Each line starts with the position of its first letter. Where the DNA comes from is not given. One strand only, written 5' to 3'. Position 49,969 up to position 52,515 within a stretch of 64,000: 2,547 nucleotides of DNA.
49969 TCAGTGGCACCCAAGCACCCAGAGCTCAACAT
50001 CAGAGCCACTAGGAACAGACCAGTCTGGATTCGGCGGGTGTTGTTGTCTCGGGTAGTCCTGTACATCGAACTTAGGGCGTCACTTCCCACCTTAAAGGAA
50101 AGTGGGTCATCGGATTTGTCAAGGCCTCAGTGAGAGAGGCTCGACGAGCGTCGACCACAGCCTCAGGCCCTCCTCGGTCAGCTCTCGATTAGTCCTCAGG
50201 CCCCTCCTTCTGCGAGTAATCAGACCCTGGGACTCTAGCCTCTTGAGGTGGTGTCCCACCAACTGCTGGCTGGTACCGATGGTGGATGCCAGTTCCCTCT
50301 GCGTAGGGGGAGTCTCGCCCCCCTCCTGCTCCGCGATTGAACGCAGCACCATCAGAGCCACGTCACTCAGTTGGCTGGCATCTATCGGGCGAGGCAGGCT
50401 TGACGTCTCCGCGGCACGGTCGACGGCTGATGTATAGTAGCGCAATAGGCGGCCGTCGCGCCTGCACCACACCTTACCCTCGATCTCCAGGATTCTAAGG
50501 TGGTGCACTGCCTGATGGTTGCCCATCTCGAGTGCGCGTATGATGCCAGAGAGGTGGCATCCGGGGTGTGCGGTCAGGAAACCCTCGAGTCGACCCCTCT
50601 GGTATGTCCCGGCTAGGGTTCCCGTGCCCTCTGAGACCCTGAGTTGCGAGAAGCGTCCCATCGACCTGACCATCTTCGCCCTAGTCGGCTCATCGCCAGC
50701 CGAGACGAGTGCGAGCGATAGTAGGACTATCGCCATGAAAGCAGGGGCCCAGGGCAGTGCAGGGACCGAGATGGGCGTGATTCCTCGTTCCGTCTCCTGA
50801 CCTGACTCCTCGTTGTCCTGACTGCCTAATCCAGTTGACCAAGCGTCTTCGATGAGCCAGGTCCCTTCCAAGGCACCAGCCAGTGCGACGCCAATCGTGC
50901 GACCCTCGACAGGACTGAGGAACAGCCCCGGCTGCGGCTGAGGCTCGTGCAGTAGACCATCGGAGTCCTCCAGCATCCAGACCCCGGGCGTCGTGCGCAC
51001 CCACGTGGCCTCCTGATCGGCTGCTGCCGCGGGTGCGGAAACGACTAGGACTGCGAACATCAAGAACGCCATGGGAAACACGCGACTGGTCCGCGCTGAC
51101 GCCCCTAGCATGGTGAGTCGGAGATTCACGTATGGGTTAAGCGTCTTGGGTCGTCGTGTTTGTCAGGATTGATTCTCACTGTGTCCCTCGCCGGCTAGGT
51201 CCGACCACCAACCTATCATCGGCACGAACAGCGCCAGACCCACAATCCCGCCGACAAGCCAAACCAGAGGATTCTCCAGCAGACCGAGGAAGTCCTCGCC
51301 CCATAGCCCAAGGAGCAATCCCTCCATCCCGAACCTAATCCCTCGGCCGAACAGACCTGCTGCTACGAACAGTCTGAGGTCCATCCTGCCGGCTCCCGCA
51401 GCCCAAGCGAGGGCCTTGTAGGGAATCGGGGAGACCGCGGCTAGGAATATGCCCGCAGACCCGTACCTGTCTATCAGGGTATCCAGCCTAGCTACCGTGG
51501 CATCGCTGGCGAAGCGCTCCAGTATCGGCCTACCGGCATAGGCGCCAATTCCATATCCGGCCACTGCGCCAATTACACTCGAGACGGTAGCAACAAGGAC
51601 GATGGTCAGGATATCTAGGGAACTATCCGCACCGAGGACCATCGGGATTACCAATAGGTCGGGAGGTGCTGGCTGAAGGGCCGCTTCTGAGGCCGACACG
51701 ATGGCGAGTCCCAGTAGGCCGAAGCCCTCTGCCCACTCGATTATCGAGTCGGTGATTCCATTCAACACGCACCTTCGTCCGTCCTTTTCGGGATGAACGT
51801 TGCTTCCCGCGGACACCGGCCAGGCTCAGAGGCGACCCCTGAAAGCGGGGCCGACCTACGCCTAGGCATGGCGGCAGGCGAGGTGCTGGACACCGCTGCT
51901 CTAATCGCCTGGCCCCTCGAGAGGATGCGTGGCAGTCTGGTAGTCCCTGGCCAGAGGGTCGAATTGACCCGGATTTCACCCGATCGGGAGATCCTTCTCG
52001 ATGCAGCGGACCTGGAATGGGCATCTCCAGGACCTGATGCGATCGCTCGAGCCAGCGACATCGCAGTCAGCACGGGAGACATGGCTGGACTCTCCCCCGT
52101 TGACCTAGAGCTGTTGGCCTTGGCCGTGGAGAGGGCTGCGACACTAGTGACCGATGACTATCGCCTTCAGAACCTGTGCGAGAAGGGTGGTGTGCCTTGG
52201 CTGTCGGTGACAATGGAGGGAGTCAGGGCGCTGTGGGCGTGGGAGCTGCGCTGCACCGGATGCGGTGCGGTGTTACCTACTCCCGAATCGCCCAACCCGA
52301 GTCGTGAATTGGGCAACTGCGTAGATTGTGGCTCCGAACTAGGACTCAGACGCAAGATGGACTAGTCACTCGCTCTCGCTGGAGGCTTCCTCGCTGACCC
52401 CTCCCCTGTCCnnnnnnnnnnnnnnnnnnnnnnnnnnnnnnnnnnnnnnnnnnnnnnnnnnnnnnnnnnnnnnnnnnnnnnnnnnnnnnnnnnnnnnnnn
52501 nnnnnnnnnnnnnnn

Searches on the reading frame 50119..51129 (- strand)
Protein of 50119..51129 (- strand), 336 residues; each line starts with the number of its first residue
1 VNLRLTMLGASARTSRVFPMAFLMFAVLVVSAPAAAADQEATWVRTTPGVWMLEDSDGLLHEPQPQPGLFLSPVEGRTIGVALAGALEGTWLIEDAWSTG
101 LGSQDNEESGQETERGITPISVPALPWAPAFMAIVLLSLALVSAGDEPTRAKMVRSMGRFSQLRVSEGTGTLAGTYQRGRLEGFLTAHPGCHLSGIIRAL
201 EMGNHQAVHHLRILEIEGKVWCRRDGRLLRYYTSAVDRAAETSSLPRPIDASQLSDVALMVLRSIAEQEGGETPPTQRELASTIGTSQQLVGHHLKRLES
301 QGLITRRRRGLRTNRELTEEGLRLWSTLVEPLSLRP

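Call 78: search_protein_families(library=pfam, proteins=[window:50119-51129:-], max_evalue=0.001)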
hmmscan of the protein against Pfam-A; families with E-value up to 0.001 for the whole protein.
window:50119-51129:- (336 aa): 11 families
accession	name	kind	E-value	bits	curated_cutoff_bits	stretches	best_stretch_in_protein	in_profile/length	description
PF24266.1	HTH_HVO_0163_N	-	3.1e-11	43.6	31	1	177-238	3-64/70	HVO_0163, N-terminal HTH domain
PF12802.13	MarR_2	-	1.2e-09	38.6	27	1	253-308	2-54/61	MarR family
PF13545.12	HTH_Crp_2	-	3e-07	30.7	27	1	266-311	11-59/70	Crp-like helix-turn-helix domain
PF01047.28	MarR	-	1.4e-06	28.6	24.6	1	255-308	2-51/59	MarR family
PF01022.26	HTH_5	-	5.6e-06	26.6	22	1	276-305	17-46/47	Bacterial regulatory protein, arsR family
PF12840.13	HTH_20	-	1.1e-05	25.7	27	1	256-306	4-50/51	Helix-turn-helix domain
PF01726.22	LexA_DNA_bind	-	1.7e-05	25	23.7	1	261-307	14-59/65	LexA DNA binding domain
PF13412.12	HTH_24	-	1.7e-05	24.7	21.9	1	276-305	19-48/48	Winged helix-turn-helix DNA-binding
PF00392.27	GntR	-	9e-05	22.5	27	1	271-309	21-59/64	Bacterial regulatory proteins, gntR family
PF04703.18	FaeA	-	0.00027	21.6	20.7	0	272-314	13-57/62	FaeA-like protein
PF02082.26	Rrf2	-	0.00075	20.1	30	0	252-308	2-57/132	Iron-dependent Transcriptional regulator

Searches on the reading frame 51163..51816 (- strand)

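Call 78: search_protein_families(library=pfam, proteins=[window:51163-51816:-], max_evalue=0.001)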
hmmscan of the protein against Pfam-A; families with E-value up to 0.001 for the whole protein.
window:51163-51816:- (217 aa): 1 family
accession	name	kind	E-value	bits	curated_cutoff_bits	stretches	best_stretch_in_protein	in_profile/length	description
PF09335.16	VTT_dom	-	9.7e-14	52.3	33.9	1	68-160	15-112/123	VTT domain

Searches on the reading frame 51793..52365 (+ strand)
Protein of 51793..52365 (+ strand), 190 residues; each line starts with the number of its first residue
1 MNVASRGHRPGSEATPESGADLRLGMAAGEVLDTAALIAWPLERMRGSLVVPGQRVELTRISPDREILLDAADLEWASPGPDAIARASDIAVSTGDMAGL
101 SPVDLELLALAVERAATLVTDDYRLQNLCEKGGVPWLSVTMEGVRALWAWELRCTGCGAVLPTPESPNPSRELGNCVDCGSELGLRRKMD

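Call 78: search_protein_families(library=pfam, proteins=[window:51793-52365:+], max_evalue=0.001)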
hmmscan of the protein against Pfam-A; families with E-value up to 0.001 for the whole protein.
window:51793-52365:+ (190 aa): 2 families
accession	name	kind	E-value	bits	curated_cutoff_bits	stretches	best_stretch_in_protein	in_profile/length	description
PF17146.10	PIN_6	-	1.1e-08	35.9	27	1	31-113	2-86/87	PIN domain of ribonuclease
PF01850.27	PIN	-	0.00016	22.7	23.6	1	64-129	57-118/120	PIN domain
